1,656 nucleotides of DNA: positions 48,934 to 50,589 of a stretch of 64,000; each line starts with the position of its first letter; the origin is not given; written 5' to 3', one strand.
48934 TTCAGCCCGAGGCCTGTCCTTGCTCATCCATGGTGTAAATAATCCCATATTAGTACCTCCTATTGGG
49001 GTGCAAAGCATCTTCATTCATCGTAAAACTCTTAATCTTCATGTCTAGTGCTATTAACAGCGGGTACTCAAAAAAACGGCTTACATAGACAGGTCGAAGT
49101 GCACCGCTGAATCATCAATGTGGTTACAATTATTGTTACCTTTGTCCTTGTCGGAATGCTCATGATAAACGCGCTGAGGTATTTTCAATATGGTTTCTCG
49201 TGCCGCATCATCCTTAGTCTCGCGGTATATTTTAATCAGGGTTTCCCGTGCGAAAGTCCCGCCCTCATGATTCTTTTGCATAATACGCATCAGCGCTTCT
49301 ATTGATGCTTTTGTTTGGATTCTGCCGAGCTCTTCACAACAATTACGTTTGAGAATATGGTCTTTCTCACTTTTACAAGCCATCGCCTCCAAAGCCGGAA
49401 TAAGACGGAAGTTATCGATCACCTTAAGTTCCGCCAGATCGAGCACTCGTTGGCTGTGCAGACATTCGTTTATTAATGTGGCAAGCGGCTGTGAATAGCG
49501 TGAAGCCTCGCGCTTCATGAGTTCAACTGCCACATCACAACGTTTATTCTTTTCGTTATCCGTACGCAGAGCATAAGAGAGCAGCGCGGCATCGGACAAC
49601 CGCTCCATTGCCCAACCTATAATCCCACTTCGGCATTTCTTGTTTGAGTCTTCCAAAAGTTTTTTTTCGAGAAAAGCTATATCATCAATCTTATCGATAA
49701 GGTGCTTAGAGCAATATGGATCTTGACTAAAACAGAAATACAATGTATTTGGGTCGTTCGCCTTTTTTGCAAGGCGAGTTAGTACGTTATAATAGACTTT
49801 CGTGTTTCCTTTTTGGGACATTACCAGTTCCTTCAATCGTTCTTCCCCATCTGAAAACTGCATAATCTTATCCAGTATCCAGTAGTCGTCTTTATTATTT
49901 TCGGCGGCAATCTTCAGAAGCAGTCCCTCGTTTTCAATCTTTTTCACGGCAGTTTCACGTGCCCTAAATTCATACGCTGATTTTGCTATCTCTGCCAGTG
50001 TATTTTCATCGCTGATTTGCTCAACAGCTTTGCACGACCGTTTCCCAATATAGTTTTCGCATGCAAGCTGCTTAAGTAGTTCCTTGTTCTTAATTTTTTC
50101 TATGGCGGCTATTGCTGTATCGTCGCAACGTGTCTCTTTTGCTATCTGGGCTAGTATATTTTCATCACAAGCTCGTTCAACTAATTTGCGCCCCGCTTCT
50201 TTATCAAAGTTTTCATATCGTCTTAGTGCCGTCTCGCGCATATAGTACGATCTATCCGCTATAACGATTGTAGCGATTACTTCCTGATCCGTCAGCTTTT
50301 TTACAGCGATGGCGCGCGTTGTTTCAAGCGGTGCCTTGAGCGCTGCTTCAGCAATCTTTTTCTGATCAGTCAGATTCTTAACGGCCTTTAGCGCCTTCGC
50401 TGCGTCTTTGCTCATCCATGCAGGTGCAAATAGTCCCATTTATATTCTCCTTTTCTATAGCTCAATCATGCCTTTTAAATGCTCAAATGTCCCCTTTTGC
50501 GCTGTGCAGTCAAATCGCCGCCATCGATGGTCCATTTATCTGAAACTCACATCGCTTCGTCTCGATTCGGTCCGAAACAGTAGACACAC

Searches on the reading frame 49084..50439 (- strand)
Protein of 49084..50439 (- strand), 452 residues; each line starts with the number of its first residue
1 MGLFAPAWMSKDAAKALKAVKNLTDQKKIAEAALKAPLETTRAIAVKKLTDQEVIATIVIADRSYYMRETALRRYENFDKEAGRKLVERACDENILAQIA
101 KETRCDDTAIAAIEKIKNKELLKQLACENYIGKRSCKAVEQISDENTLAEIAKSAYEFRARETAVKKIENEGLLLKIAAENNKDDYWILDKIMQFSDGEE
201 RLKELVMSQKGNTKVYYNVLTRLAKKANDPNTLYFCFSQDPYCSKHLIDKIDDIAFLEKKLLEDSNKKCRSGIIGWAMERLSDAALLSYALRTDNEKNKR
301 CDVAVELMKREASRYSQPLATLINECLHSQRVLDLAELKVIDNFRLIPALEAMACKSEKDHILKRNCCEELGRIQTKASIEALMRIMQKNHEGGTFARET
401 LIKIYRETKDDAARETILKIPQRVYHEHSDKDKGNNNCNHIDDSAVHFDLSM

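Call 8: search_protein_families(library=pfam, proteins=[window:49084-50439:-], max_evalue=0.01)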
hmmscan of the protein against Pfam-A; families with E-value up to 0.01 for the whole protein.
window:49084-50439:- (452 aa): 1 family
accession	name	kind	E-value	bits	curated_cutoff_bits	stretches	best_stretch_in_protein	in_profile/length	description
PF13646.12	HEAT_2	-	0.00022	21.9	27.7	0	343-392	29-76/88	HEAT repeats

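Call 31: search_protein_families(library=padloc, proteins=[window:49084-50439:-], max_evalue=0.001)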
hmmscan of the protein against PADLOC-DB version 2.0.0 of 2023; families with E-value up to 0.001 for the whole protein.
window:49084-50439:- (452 aa): 0 families

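Call 44: find_homologous_proteins(query=window:49084-50439:-, max_evalue=0.00001)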
Query window:49084-50439:- (452 aa): 20 proteins with E <= 0.00001 among 8000 candidates.
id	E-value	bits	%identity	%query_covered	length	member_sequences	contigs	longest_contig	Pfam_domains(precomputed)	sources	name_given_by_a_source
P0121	3.3e-250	848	100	85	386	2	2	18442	PF13646.13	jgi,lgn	jgi:hypothetical protein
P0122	5.8e-94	334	46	100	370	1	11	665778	PF13646.13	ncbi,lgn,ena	-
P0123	7.5e-94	333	43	100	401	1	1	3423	-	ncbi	-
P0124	2.3e-93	332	45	100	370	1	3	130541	-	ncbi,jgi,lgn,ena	jgi:hypothetical protein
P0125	6.2e-91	324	44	100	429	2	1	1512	PF13646.13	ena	-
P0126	6.6e-84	301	43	100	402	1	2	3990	PF13646.13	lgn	-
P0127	1.7e-59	220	36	100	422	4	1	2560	-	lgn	-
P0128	4.4e-52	196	36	100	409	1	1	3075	-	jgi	jgi:hypothetical protein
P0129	1.3e-19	89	34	35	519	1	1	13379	PF02985.29,PF13646.13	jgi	jgi:hypothetical protein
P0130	1.9e-18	85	26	73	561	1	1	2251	PF02985.29,PF13646.13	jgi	jgi:tetratricopeptide (TPR) repeat protein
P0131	3.2e-14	71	35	38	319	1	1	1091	-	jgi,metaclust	metaclust:\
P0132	7.0e-13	67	25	79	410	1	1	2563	-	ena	-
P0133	2.2e-12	65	32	40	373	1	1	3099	-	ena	-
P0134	9.3e-12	63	28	40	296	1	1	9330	-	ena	-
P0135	1.2e-10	59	30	42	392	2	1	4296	-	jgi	-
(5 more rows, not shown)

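Call 64: predict_structure(alignment_id=A2)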
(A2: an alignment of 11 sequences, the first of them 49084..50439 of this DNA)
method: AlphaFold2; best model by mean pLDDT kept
length: 452 residues; sequences in the alignment: 11
mean_pLDDT: 88.2   pTM: 0.71
mean pLDDT of the five models: 88.2, 86.8, 86.0, 85.6, 83.8
residues with pLDDT >= 90: 310; 70-90: 103; 50-70: 17; < 50: 22
segments of 3 or more residues with pLDDT < 50: 427-444
pLDDT, mean of each block of 10 residues (from residue 1): 73 92 93 93 94 90 90 80 89 92 89 96 94 94 96 93 96 93 85 94 91 90 93 96 92 97 94 96 97 93 96 93 92 91 91 84 93 91 89 88 86 81 54 45 52 42
secondary structure, 60 per line:
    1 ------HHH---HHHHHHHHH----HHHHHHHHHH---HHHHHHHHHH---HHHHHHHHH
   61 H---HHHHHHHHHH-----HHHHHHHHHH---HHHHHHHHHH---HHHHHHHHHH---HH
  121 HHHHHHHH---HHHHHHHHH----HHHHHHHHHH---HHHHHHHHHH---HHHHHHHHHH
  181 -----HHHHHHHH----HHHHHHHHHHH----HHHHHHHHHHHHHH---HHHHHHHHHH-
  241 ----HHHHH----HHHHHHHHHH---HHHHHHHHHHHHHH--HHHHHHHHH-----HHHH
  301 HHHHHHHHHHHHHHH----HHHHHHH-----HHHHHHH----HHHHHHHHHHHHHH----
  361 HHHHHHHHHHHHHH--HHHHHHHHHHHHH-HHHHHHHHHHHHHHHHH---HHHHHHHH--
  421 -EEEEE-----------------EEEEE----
elements in order: H13-21 H26-35 H39-48 H52-61 H65-74 H80-89 H93-102 H106-115 H119-128 H132-140 H145-154 H158-167 H171-180 H186-193 H198-208 H213-226 H230-239 H245-249 H254-263 H267-280 H283-291 H297-315 H320-326 H332-338 H343-356 H361-374 H377-389 H391-407 H411-418 E422-426 E444-448
